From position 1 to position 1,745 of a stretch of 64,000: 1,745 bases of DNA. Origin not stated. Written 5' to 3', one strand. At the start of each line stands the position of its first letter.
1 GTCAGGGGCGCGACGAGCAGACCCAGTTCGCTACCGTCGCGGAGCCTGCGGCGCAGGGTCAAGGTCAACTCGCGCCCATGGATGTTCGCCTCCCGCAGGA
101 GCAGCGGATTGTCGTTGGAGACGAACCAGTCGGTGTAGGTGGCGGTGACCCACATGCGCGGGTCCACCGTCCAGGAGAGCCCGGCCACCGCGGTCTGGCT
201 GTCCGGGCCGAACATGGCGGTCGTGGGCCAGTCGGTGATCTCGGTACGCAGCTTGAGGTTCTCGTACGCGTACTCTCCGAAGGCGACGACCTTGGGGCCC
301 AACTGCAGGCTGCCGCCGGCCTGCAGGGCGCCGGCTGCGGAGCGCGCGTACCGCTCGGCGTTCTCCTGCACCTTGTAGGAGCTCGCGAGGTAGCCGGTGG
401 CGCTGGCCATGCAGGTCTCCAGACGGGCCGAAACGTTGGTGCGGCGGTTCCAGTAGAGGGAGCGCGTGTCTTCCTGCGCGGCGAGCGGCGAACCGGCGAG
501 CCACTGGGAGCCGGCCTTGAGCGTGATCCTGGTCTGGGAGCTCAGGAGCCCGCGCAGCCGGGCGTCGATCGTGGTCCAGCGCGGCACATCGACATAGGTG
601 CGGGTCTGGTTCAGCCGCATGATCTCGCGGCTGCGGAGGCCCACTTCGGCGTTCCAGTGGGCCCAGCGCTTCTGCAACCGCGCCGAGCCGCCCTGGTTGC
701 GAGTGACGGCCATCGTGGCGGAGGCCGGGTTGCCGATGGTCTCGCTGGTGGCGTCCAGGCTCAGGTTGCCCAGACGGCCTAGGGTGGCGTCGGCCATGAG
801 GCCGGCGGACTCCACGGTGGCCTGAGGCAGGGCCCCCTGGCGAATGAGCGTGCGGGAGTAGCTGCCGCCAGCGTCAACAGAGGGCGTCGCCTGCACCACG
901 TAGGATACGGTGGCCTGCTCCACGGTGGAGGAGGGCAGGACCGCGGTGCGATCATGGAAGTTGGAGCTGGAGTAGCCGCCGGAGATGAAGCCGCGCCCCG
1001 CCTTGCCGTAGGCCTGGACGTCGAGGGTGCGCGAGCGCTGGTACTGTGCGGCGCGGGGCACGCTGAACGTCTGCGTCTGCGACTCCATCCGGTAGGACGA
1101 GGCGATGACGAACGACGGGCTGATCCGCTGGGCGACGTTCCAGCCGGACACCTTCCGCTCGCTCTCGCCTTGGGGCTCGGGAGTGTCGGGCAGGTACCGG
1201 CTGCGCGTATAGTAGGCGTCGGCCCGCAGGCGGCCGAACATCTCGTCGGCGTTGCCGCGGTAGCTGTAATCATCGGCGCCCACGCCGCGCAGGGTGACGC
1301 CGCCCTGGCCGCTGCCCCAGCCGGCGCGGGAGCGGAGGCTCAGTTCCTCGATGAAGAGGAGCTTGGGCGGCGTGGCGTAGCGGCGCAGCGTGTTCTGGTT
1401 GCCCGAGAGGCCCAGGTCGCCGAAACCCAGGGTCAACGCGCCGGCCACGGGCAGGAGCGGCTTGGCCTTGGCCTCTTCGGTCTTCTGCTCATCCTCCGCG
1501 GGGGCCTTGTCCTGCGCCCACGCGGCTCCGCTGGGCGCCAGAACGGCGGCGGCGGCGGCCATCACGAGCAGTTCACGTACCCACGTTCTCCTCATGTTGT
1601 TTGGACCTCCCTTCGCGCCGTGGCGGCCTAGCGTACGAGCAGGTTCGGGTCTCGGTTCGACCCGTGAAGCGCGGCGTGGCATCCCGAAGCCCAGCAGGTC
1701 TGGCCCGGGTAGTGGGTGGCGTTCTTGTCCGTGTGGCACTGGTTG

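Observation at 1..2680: Two-gene porin-cytochrome module (decaheme cytochrome followed by a large OM barrel), resembling MtrAB/PioAB/MtoAB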

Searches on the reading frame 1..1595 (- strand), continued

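Call 78: predict_structure(alignment_id=A6)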
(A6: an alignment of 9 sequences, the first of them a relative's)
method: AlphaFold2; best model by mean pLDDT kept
length: 535 residues; sequences in the alignment: 9
mean_pLDDT: 80.7   pTM: 0.69
mean pLDDT of the five models: 80.7, 77.7, 77.2, 76.9, 73.1
residues with pLDDT >= 90: 227; 70-90: 176; 50-70: 84; < 50: 48
segments of 3 or more residues with pLDDT < 50: 1-9, 12-28, 46-48, 355-357, 437-440, 476-480
pLDDT, mean of each block of 10 residues (from residue 1): 43 45 42 84 58 65 82 78 73 86 91 64 84 93 96 69 86 94 96 82 95 92 95 85 95 95 79 67 96 95 75 75 96 95 82 51 93 92 95 81 95 84 88 52 82 89 94 58 80 89 89 64 74 84
secondary structure, 60 per line:
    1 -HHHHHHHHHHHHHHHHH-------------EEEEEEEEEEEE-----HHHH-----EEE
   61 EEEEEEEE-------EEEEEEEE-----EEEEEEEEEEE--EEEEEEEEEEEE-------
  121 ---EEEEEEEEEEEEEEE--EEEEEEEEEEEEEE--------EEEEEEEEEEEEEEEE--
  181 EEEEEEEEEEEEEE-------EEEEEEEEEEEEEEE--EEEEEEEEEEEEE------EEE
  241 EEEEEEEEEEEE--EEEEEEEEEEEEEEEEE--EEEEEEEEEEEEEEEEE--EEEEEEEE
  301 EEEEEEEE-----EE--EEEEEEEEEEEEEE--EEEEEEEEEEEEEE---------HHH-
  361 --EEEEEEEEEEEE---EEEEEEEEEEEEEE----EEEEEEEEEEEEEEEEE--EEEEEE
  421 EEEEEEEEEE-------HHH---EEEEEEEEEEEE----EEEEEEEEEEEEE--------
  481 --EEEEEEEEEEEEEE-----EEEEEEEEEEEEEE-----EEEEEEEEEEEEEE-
elements in order: H2-18 E32-43 H49-52 E58-68 E76-83 E89-99 E102-113 E124-138 E141-154 E163-178 E181-194 E202-216 E219-231 E238-252 E255-271 E274-290 E293-308 E318-331 E334-347 E363-374 E378-391 E396-412 E415-430 E444-455 E460-472 E483-496 E502-515 E521-534

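Call 80: fold_search(model_id=the predicted structure, library=pdb)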
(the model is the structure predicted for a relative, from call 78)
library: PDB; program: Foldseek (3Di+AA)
matches with E <= 10: 798; with E <= 0.001: 276
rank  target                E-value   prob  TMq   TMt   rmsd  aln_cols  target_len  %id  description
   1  6r2q_B                1.4e-11  1.00  0.70  0.59   6.9       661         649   10  Structure of the Mtr complex (released 2020-04-22)
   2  2hdi_A                8.5e-10  1.00  0.47  0.43  13.5       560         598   12  Crystal structure of the Colicin I receptor Cir from E.coli in complex with receptor binding domain of Colicin Ia. (released 2007-05-08)
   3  9nn6_A                1.1e-09  1.00  0.50  0.43  11.9       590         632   12  E. coli Cir in Complex with the RBD of Microcin V (released 2025-09-24)
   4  1kmo                  1.2e-09  1.00  0.45  0.38  15.0       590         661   12  Crystal structure of the Outer Membrane Transporter FecA (released 2002-03-06)
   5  3rgn                  1.3e-09  1.00  0.51  0.50   7.1       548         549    9  Crystal structure of spin-labeled BtuB W371R1 (released 2011-10-26)
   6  1nqe                  1.6e-09  1.00  0.49  0.48   9.5       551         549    9  OUTER MEMBRANE COBALAMIN TRANSPORTER (BTUB) FROM E. COLI (released 2003-04-29)
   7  3m8b                  2.5e-09  1.00  0.47  0.46   8.9       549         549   10  Crystal structure of spin-labeled BtuB V10R1 in the apo state (released 2010-09-15)
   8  5fp2_A                2.6e-09  1.00  0.44  0.47  10.0       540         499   10  Crystal structure of the siderophore receptor PirA from Pseudomonas aeruginosa (released 2015-12-09)
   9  1nqg                  2.9e-09  1.00  0.49  0.46   7.8       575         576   10  OUTER MEMBRANE COBALAMIN TRANSPORTER (BTUB) FROM E. COLI, WITH BOUND CALCIUM (released 2003-04-29)
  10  1nqf                  3.1e-09  1.00  0.47  0.47  11.4       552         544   10  OUTER MEMBRANE COBALAMIN TRANSPORTER (BTUB) FROM E. COLI, METHIONINE SUBSTIUTION CONSTRUCT FOR SE-MET SAD PHASING (released 2003-04-29)
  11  4epa                  3.1e-09  1.00  0.45  0.40  13.9       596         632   10  The crystal structure of the ferric yersiniabactin uptake receptor FyuA from Yersinia pestis (released 2012-06-20)
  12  5fp2_B                3.4e-09  1.00  0.45  0.45  12.1       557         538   12  Crystal structure of the siderophore receptor PirA from Pseudomonas aeruginosa (released 2015-12-09)
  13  3rgm                  5.8e-09  1.00  0.48  0.47   8.4       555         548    9  Crystal structure of spin-labeled BtuB T156R1 (released 2011-10-26)
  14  1fep                  8.6e-09  1.00  0.48  0.39  12.0       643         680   10  FERRIC ENTEROBACTIN RECEPTOR (released 1999-01-13)
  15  8s34_A                1.2e-08  1.00  0.45  0.37  14.7       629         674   10  Ferric-mycobactin receptor (FemA) in complex with aeruginic acid (released 2025-02-26)
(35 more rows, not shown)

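Call 81: find_encoding_contigs(protein=P0001, flank=5000, max_places=3)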
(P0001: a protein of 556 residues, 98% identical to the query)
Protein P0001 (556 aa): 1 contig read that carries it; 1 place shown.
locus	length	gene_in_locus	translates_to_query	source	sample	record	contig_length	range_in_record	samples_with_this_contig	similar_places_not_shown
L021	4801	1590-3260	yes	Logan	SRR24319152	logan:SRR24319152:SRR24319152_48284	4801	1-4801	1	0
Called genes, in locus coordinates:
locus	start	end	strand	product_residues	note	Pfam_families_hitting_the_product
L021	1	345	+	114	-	?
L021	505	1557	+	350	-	PF14522:Cytochrome_C7 (faint), PF22678:Cytochrom_c_NrfB-like (weak), PF09699:Paired_CXXCH_1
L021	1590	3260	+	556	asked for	-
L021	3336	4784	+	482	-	PF09699:Paired_CXXCH_1 (faint), PF13442:Cytochrome_CBB3 (faint), PF14537:Cytochrom_c3_2 (faint), PF14522:Cytochrome_C7 (weak), PF22113:Mtrc-MtrF_II-IV_dom (faint)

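Call 86: search_solved_structures(query=A5, max_evalue=0.01, show_alignments=1)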
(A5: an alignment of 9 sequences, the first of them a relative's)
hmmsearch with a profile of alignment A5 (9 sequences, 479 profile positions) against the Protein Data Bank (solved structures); distinct sequences matched with E-value up to 0.01: 6.
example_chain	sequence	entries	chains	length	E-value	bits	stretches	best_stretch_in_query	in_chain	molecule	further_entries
6i5b_A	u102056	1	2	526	1.8e-12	50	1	65-132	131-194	Uncharacterized protein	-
6qvm_A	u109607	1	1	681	3.7e-11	45.7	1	65-222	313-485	Multiheme cytochrome cf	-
4rkm_A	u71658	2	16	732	5.3e-05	25.4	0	158-264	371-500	MccA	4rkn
5yq7_C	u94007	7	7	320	0.00027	23.1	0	189-269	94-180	Cytochrome subunit of photosynthetic reaction center | MULTIHEME_CYTC DOMAIN-CONTAINING PROTEIN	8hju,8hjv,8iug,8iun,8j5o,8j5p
6r2q_A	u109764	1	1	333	0.003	19.6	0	62-278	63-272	Cystathionine beta-synthase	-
8rv0_Y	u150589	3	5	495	0.0081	18.2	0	306-389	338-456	Octaheme cytochrome c nitrite reductase | Octaheme nitrite c cytochrome c reductase | Octaheme nitrite reductase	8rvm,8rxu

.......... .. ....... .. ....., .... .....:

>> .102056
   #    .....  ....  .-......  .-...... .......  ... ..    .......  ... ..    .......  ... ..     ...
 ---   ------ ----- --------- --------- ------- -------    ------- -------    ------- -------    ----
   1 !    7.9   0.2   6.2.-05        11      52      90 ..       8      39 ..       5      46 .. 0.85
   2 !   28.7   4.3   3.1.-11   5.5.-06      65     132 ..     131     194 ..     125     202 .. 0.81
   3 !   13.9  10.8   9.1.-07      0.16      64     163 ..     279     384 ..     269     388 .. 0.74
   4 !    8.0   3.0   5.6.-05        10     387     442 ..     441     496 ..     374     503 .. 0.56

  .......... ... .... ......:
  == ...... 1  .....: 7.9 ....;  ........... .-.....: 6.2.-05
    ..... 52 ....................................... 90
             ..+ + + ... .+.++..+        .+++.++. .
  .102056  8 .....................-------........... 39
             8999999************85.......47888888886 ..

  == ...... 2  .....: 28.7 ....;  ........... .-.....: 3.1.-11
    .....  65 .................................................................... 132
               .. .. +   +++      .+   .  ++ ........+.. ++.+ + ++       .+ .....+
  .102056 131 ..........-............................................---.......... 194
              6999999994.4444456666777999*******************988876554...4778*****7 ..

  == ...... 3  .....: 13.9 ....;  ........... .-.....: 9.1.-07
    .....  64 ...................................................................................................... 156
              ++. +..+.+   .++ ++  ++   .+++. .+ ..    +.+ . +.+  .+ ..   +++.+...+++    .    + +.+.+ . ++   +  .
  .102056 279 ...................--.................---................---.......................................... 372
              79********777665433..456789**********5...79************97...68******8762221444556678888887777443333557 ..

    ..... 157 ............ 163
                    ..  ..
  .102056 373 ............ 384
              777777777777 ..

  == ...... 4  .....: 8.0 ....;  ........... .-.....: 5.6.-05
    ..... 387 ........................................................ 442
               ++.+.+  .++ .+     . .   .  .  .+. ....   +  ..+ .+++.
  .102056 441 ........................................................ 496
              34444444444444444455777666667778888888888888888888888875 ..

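Call 91: find_encoding_contigs(protein=P0129, flank=6000, max_places=2)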
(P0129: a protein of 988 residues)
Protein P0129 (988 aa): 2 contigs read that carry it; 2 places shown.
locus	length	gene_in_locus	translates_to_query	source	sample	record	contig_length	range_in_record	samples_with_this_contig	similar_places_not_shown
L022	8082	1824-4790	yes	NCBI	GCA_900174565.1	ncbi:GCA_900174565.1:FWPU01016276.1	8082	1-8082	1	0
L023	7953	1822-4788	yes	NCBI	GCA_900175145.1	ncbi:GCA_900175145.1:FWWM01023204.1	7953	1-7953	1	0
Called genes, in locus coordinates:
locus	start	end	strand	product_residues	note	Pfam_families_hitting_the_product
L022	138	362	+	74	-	-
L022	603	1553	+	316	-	PF03264:Cytochrom_NNT (faint), PF14522:Cytochrome_C7 (faint), PF22113:Mtrc-MtrF_II-IV_dom (faint), PF09699:Paired_CXXCH_1 (faint), PF13435:Cytochrome_C554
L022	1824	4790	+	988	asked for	PF14522:Cytochrome_C7 (faint), PF22678:Cytochrom_c_NrfB-like (faint), PF09699:Paired_CXXCH_1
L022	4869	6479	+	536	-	PF09699:Paired_CXXCH_1 (faint), PF14522:Cytochrome_C7 (faint), PF14537:Cytochrom_c3_2 (faint), PF22113:Mtrc-MtrF_II-IV_dom (faint), PF02335:Cytochrom_C552 (faint)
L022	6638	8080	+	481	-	?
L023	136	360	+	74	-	-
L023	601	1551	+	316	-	PF03264:Cytochrom_NNT (faint), PF14522:Cytochrome_C7 (faint), PF22113:Mtrc-MtrF_II-IV_dom (faint), PF09699:Paired_CXXCH_1 (faint), PF13435:Cytochrome_C554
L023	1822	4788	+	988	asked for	PF14522:Cytochrome_C7 (faint), PF22678:Cytochrom_c_NrfB-like (faint), PF09699:Paired_CXXCH_1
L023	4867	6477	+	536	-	PF09699:Paired_CXXCH_1 (faint), PF14522:Cytochrome_C7 (faint), PF14537:Cytochrom_c3_2 (faint), PF22113:Mtrc-MtrF_II-IV_dom (faint), PF02335:Cytochrom_C552 (faint)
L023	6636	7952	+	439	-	?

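Call 92: find_encoding_contigs(protein=P0012, flank=6000, max_places=2)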
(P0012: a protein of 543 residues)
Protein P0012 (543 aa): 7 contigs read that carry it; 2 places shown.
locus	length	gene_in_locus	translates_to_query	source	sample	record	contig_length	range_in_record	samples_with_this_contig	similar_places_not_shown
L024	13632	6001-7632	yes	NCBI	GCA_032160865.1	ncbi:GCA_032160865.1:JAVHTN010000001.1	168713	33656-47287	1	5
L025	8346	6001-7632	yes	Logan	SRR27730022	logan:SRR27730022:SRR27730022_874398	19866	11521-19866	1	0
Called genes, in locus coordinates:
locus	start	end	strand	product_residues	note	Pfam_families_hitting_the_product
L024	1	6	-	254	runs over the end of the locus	PF05721:PhyH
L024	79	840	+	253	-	PF00459:Inositol_P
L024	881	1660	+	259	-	PF23914:TPR_CcmH_CycH (weak), PF13424:TPR_12 (weak), PF13414:TPR_11 (weak), PF13431:TPR_17 (weak), PF13432:TPR_16, PF14559:TPR_19 (weak), PF00515:TPR_1, PF07719:TPR_2, +3 more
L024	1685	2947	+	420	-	PF13378:MR_MLE_C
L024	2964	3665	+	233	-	PF02633:Creatininase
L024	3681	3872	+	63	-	PF02416:TatA_B_E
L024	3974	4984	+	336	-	PF14522:Cytochrome_C7 (faint), PF09699:Paired_CXXCH_1 (faint), PF13435:Cytochrome_C554, PF22113:Mtrc-MtrF_II-IV_dom (weak)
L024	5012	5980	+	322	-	PF14522:Cytochrome_C7 (faint), PF14537:Cytochrom_c3_2 (faint), PF22678:Cytochrom_c_NrfB-like, PF09699:Paired_CXXCH_1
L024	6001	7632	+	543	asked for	-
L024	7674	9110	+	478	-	PF13435:Cytochrome_C554 (faint), PF14522:Cytochrome_C7 (faint), PF09699:Paired_CXXCH_1 (faint), PF14537:Cytochrom_c3_2 (faint), PF22113:Mtrc-MtrF_II-IV_dom (weak), PF02335:Cytochrom_C552 (faint)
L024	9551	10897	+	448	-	PF01408:GFO_IDH_MocA, PF19051:GFO_IDH_MocA_C2, PF22725:GFO_IDH_MocA_C3 (weak), PF19051:GFO_IDH_MocA_C2 (weak)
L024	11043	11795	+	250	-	PF06283:ThuA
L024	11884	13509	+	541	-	PF00118:Cpn60_TCP1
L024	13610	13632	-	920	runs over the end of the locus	PF02837:Glyco_hydro_2_N, PF22666:Glyco_hydro_2_N2, PF00703:Glyco_hydro_2, PF02836:Glyco_hydro_2_C (weak)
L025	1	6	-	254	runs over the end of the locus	PF05721:PhyH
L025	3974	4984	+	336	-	PF14522:Cytochrome_C7 (faint), PF09699:Paired_CXXCH_1 (faint), PF13435:Cytochrome_C554, PF22113:Mtrc-MtrF_II-IV_dom (weak)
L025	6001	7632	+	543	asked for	-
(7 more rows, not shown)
